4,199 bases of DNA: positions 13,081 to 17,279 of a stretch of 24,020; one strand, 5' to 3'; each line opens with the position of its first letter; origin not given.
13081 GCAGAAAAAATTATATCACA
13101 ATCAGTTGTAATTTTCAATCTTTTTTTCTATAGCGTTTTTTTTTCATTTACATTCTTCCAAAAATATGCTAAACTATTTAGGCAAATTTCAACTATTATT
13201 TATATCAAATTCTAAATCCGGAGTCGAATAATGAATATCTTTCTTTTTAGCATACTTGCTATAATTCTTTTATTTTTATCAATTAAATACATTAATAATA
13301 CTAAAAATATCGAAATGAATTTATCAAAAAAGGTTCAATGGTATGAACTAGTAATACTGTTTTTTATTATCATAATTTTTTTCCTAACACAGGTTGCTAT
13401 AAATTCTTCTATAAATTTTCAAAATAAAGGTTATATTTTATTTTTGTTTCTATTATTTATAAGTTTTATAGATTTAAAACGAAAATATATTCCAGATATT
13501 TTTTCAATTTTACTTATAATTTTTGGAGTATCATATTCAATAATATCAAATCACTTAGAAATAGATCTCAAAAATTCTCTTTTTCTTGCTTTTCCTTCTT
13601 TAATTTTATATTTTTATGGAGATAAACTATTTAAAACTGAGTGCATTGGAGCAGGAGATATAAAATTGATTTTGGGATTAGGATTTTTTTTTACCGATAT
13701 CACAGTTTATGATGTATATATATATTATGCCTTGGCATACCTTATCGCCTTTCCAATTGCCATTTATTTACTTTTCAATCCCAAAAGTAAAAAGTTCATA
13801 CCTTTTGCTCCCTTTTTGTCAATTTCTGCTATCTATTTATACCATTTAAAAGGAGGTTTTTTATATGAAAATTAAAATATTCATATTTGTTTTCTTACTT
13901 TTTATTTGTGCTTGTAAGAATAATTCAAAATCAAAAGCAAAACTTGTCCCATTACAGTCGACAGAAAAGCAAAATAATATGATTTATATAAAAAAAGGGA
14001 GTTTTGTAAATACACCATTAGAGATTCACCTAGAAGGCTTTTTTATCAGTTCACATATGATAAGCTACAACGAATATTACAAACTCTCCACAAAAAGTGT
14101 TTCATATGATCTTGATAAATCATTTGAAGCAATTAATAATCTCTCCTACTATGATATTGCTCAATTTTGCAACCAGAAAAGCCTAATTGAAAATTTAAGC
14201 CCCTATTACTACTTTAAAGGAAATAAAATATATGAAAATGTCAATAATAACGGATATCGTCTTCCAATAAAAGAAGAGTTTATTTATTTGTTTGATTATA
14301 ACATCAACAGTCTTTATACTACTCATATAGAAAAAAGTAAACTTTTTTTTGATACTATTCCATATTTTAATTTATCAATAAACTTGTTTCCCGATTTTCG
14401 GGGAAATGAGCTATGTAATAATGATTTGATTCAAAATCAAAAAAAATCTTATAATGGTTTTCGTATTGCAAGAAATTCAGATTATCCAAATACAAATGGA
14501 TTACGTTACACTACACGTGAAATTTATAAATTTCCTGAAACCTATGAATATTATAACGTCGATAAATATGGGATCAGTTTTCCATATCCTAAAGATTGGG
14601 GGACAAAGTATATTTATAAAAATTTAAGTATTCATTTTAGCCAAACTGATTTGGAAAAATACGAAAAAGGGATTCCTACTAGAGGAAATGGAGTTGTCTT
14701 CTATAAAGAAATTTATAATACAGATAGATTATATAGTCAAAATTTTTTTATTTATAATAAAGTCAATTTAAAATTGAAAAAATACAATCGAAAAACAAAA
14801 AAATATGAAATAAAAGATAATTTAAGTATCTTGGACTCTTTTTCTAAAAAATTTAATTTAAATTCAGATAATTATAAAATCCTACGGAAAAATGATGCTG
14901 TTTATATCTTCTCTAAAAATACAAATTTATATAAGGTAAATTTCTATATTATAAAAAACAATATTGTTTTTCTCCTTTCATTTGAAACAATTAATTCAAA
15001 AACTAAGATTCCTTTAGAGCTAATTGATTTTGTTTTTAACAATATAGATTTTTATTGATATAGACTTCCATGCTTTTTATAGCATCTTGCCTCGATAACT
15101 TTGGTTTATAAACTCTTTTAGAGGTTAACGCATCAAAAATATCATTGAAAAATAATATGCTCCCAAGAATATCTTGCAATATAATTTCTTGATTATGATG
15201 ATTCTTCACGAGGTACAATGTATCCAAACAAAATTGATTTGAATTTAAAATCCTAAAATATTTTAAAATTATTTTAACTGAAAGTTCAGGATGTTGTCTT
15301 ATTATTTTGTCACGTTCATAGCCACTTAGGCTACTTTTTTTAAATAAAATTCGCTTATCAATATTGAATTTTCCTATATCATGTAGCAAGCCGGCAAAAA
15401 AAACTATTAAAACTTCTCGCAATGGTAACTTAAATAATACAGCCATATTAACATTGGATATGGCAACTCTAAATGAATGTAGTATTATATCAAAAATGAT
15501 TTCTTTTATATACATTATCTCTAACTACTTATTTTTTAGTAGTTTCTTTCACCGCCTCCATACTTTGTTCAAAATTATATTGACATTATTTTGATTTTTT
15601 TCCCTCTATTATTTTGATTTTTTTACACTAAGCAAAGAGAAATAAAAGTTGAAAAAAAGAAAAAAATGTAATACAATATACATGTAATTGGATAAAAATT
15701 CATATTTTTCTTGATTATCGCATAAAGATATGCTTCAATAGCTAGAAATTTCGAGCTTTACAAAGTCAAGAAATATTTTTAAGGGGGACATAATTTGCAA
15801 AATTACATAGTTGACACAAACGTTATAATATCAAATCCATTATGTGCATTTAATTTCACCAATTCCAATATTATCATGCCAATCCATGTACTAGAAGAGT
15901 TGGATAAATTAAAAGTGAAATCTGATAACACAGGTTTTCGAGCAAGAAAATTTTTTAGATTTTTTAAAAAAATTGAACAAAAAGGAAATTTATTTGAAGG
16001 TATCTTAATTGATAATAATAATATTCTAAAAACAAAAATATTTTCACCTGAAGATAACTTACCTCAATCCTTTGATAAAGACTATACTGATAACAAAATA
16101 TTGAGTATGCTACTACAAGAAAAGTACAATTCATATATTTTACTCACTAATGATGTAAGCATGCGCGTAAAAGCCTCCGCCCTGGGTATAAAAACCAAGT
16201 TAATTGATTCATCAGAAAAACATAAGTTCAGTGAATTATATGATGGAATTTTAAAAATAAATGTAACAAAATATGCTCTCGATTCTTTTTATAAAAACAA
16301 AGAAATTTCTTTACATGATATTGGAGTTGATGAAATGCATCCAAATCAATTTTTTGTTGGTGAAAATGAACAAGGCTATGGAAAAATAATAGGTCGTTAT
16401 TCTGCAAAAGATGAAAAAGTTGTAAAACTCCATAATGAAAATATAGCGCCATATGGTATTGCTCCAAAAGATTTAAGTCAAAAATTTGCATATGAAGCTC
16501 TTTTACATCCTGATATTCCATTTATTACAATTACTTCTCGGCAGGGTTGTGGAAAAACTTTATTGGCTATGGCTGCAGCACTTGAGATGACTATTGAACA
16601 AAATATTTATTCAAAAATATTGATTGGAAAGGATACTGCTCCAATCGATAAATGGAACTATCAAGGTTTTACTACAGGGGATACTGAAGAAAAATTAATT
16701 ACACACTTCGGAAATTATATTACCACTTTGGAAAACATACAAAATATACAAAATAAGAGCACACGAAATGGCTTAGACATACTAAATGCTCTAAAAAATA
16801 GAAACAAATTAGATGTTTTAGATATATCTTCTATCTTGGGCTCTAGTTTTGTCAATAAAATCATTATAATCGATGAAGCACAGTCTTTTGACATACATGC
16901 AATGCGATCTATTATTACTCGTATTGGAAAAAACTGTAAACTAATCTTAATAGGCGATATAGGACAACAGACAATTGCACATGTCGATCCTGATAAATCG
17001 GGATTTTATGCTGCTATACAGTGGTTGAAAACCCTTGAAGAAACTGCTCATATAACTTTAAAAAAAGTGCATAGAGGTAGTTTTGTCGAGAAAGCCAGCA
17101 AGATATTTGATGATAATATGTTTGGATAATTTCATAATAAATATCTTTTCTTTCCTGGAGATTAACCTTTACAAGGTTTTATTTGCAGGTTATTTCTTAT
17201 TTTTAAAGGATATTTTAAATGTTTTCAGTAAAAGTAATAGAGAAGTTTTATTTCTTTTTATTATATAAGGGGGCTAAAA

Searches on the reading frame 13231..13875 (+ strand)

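Call 10: search_protein_families(library=pfam, proteins=[window:13231-13875:+], max_evalue=0.001)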
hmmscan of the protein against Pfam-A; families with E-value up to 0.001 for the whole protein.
window:13231-13875:+ (214 aa): 1 family
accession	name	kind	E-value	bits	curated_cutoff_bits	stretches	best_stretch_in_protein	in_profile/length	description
PF01478.23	Peptidase_A24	-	2.5e-12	47.6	26.5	1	69-175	2-101/104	Type IV leader peptidase family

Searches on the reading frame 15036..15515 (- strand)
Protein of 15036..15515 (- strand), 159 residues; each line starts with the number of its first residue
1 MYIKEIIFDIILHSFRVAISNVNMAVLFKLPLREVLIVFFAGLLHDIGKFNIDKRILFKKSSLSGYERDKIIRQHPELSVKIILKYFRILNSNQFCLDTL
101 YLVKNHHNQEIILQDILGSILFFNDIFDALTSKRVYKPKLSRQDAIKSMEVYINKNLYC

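Call 10: search_protein_families(library=pfam, proteins=[window:15036-15515:-], max_evalue=0.001)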
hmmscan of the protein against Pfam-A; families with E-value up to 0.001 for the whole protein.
window:15036-15515:- (159 aa): 2 families
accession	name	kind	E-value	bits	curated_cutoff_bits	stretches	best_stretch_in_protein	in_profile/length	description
PF01966.28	HD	-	5.6e-10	40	22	1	13-128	4-114/116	HD domain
PF13487.12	HD_5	-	2.1e-09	37.8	27.2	1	23-152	27-161/170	HD domain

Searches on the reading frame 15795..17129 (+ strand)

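Call 10: search_protein_families(library=pfam, proteins=[window:15795-17129:+], max_evalue=0.001)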
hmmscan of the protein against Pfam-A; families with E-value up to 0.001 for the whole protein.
window:15795-17129:+ (444 aa): 4 families
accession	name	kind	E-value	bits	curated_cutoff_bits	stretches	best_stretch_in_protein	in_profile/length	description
PF02562.22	PhoH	-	1e-28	100.7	27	1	222-438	2-204/205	PhoH-like protein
PF13638.12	PIN_4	-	2e-22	80.4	21.9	1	4-134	1-128/132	PIN domain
PF13245.12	AAA_19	-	6.8e-06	26.7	25.1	1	349-392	86-129/134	AAA domain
PF13604.12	AAA_30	-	3.2e-05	24.2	27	1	229-427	6-155/191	AAA domain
